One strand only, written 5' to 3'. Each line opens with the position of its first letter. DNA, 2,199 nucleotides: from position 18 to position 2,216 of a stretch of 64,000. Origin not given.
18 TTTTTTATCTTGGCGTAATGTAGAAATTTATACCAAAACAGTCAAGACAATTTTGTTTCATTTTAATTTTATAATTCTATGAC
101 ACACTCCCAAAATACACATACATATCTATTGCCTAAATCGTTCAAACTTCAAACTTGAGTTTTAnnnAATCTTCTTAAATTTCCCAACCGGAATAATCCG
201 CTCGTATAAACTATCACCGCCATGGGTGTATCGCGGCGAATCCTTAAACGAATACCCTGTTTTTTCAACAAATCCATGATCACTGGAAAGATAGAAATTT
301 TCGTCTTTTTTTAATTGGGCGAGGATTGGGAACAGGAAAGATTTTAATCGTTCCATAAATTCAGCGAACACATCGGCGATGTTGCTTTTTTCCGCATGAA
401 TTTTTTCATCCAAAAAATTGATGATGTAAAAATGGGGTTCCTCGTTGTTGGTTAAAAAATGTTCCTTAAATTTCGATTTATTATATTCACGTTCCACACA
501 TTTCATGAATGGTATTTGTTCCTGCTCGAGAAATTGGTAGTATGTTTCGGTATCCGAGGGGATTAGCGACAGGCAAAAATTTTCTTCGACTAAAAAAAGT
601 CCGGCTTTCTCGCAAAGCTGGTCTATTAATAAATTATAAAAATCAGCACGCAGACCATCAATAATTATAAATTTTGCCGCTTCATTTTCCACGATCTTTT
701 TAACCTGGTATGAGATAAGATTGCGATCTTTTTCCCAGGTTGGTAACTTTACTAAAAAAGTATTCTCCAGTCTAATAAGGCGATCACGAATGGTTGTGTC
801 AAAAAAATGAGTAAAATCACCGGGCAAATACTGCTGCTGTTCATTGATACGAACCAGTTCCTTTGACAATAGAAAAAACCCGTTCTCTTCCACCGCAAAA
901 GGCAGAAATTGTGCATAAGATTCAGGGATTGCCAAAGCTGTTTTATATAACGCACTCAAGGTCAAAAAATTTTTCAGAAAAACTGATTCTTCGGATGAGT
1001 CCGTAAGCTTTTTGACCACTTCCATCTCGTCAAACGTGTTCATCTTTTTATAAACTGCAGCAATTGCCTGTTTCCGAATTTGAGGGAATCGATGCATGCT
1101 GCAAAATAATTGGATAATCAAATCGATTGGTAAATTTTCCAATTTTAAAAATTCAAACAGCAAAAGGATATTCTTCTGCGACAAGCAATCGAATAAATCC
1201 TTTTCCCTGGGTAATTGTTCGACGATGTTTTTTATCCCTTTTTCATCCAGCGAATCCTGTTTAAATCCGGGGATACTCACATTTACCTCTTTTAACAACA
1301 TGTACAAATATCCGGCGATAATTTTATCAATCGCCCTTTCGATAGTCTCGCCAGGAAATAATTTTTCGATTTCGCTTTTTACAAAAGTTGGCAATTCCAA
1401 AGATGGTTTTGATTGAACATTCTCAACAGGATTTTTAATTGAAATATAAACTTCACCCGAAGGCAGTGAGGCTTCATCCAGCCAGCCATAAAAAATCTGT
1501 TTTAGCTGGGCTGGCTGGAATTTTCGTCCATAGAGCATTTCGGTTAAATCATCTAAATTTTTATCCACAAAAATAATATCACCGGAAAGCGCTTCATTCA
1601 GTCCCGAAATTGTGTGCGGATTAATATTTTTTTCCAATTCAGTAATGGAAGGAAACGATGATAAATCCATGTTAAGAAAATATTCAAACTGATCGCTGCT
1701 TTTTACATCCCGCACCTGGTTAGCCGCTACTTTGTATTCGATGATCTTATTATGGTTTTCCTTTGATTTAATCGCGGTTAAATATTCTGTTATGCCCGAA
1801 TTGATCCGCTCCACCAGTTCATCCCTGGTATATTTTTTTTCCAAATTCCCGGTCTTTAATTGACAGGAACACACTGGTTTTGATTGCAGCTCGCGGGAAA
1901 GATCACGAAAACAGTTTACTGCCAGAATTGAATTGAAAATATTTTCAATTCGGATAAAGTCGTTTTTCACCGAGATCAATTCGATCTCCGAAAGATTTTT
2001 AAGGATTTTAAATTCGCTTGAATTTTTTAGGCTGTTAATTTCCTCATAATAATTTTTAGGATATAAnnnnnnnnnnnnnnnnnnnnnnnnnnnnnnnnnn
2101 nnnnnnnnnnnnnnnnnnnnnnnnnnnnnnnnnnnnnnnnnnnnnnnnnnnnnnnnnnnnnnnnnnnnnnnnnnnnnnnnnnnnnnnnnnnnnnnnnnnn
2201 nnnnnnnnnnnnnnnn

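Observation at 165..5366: One polypeptide fuses a BrxC/PglY-like ATPase to a PglZ domain, with no methyltransferase nearby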

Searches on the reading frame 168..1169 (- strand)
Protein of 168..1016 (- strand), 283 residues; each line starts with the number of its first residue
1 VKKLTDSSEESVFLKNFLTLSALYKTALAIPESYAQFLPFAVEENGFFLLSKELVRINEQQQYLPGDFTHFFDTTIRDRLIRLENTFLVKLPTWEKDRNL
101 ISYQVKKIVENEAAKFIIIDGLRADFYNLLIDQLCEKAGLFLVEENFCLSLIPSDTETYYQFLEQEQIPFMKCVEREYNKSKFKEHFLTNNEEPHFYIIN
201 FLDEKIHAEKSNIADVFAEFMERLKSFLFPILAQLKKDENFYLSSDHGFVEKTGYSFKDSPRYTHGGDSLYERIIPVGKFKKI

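Call 10: search_protein_families(library=pfam, proteins=[window:168-1016:-], max_evalue=10)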
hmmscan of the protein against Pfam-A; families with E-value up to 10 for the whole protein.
window:168-1016:- (283 aa): 1 family
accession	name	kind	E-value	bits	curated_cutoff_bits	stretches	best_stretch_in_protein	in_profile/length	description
PF08665.17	PglZ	-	0.0034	17.8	25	2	115-157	4-45/179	PglZ domain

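Call 11: search_protein_families(library=padloc, proteins=[window:168-1016:-], max_evalue=10)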
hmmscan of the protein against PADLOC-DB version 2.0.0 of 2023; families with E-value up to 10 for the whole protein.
window:168-1016:- (283 aa): 3 families
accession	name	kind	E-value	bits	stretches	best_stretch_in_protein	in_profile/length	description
PDLC02558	PglZ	-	8.5e-05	19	2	163-255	485-578/666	PglZ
PDLC02562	PglZ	-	0.0017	14.8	2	197-251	586-639/730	PglZ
PDLC02566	PglZ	-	0.002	14.4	2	254-280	651-677/774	PglZ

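Call 39: predict_structure(alignment_id=A2)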
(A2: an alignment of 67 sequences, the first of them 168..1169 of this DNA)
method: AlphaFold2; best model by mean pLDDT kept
length: 334 residues; sequences in the alignment: 67
mean_pLDDT: 94.6   pTM: 0.89
mean pLDDT of the five models: 94.6, 94.6, 94.4, 94.0, 93.9
residues with pLDDT >= 90: 301; 70-90: 31; 50-70: 2; < 50: 0
segments of 3 or more residues with pLDDT < 50: none
pLDDT, mean of each block of 10 residues (from residue 1): 77 95 93 95 95 95 96 93 97 95 93 90 88 97 97 98 96 97 96 98 98 97 95 96 94 94 93 97 98 98 88 94 98 98
secondary structure, 60 per line:
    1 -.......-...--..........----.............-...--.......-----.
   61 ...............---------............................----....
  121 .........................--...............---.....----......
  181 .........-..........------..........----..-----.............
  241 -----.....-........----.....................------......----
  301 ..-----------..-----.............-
elements in order: H2-8 H15-24 H29-41 H48-54 H60-75 H85-112 H117-145 H152-162 E166-170 H175-189 E191-200 H207-216 H228-240 E246-250 H252-259 H264-284 E291-296 H321-324 E325-333

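Call 42: fold_search(model_id=the predicted structure, library=pdb)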
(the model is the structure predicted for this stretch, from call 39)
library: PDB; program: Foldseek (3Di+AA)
matches with E <= 10: 567; with E <= 0.001: 20
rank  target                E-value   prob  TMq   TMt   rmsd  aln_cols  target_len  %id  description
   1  8thp_A                1.3e-09  1.00  0.54  0.39   8.4       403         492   16  PorX phosphatase null mutant (T271V) (released 2024-04-17)
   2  8tef_C                2.1e-09  1.00  0.52  0.37   8.4       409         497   16  PorX primitive monoclinic crystal form (released 2024-04-17)
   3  8tef_A                2.3e-09  1.00  0.53  0.37   8.1       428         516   14  PorX primitive monoclinic crystal form (released 2024-04-17)
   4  8tef_D                2.3e-09  1.00  0.51  0.36   8.4       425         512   14  PorX primitive monoclinic crystal form (released 2024-04-17)
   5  8p6f_B                5.7e-09  1.00  0.54  0.38   8.2       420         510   15  Crystal structure of PorX-Fj (released 2024-04-03)
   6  8tfm_A                5.7e-09  1.00  0.53  0.38   8.4       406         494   15  PorX with Zn (primitive orthorhombic crystal form) (released 2024-04-17)
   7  8p6f_A                1.1e-08  1.00  0.51  0.36   8.6       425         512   15  Crystal structure of PorX-Fj (released 2024-04-03)
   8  8thp_B                1.5e-08  1.00  0.49  0.35   8.5       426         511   16  PorX phosphatase null mutant (T271V) (released 2024-04-17)
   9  7pva_B                1.6e-08  1.00  0.49  0.35   8.9       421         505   14  1.9 Angstrom crystal structure of dimeric PorX, co-crystallized in the presence of zinc (released 2022-12-14)
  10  7pva_D                1.8e-08  1.00  0.48  0.34   9.1       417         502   14  1.9 Angstrom crystal structure of dimeric PorX, co-crystallized in the presence of zinc (released 2022-12-14)
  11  8tff_B                2.2e-08  1.00  0.52  0.36   8.1       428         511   16  PorX with BeF3 phosphate analog (released 2024-04-17)
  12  8ted_B                3.5e-08  1.00  0.51  0.36   8.4       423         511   16  PorX primitive orthorhombic crystal form (released 2024-04-17)
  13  8ted_A                3.9e-08  1.00  0.51  0.36   8.5       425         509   16  PorX primitive orthorhombic crystal form (released 2024-04-17)
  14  8tff_A                4.1e-08  1.00  0.54  0.37   7.9       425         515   16  PorX with BeF3 phosphate analog (released 2024-04-17)
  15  7pv7_A                9.6e-08  1.00  0.53  0.37   7.8       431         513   14  Crystal structure of dimeric Porphyromonas gingivalis PorX, a type 9 secretion system response regulator. (released 2022-12-14)
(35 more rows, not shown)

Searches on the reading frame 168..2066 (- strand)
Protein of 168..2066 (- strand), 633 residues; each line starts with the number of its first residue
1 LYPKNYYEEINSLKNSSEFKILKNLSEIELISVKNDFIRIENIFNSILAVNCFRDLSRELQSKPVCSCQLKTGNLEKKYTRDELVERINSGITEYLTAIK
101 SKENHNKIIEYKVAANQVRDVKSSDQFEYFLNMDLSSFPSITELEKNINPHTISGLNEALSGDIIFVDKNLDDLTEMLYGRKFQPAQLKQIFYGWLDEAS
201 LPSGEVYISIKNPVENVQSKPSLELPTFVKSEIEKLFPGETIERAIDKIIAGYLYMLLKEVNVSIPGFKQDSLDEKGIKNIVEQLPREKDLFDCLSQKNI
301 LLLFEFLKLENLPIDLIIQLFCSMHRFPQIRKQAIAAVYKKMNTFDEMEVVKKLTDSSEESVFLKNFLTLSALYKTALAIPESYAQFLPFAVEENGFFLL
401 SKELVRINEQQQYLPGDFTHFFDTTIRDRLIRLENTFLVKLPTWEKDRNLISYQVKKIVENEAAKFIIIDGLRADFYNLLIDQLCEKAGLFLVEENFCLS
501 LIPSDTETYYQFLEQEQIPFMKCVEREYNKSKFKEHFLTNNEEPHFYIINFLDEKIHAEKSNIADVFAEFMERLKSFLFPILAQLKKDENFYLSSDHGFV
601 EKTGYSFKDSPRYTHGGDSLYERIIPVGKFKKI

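Call 68: search_protein_representatives(protein=window:168-2066:-)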
Query: 633 residues. Proteins with E-value up to 0.001 (for the whole library): 183; up to 1e-10: 104; up to 1e-30: 16. The best 150 are listed.
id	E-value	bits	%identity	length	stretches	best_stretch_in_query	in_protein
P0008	2.8e-254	861.9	62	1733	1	1-633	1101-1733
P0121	6.1e-103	362.2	65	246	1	388-633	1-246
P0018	3.7e-93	329.8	32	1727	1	2-633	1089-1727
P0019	4.1e-53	197.6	28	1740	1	7-631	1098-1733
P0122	4.6e-48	180.9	31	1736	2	5-264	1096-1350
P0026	2.2e-41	158.9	28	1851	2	11-220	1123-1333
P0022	2.2e-41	158.8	28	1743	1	6-632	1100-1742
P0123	2.7e-38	148.7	70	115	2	531-617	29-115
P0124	1.1e-36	143.3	62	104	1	531-633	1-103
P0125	1.7e-36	142.7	31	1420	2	9-291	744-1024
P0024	4.9e-35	137.9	24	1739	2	2-630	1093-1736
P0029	7.9e-35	137.2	29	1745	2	9-210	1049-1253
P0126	5.2e-34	134.5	30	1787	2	7-211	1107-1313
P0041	6.1e-34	134.3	29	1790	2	11-211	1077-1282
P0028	1.1e-33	133.5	29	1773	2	14-341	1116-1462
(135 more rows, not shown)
